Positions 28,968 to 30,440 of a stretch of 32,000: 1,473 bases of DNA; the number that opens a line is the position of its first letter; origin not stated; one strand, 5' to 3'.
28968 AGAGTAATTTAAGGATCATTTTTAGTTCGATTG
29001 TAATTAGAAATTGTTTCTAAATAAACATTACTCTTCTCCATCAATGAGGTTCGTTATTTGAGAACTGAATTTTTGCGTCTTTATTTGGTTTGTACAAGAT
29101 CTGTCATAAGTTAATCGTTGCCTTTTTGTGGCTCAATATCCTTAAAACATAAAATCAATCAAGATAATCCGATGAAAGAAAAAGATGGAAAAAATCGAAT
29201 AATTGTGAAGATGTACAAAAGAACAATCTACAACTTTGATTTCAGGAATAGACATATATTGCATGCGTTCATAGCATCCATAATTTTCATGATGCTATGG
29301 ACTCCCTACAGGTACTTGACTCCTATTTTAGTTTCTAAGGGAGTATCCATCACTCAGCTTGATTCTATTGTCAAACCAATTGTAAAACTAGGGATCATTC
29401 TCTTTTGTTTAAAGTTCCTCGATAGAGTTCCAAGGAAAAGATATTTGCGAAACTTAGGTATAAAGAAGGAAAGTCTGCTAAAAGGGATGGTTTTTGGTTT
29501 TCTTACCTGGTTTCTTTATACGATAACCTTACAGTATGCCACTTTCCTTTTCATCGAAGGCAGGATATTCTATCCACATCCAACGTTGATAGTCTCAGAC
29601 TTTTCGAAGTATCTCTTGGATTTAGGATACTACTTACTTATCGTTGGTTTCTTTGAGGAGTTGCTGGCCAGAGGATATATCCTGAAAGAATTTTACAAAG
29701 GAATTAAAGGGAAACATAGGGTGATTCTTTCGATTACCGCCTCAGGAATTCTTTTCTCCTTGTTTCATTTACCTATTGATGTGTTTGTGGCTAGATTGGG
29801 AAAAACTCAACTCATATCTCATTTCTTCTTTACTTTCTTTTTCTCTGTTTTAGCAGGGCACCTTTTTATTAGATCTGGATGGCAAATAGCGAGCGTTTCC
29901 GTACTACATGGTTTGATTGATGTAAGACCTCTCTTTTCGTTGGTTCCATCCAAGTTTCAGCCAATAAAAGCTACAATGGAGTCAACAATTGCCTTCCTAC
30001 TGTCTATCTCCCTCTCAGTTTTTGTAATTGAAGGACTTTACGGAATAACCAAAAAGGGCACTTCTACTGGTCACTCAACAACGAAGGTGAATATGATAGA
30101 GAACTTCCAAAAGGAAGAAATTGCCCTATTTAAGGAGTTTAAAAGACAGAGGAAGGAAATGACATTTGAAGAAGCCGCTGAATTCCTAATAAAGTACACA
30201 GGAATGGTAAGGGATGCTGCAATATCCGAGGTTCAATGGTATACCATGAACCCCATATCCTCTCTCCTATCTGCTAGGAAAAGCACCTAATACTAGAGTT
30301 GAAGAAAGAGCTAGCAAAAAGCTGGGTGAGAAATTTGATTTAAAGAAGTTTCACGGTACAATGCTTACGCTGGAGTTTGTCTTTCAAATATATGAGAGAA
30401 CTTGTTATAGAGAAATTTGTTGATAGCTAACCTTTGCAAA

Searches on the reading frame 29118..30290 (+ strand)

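Call 94: search_protein_families(library=pfam, proteins=[window:29118-30290:+], max_evalue=0.001)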
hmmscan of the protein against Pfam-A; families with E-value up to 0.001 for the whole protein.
window:29118-30290:+ (390 aa): 1 family
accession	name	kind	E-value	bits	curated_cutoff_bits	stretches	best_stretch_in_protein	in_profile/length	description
PF02517.21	Rce1-like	-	8.5e-13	48.9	22.4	1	165-269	4-92/93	Type II CAAX prenyl endopeptidase Rce1-like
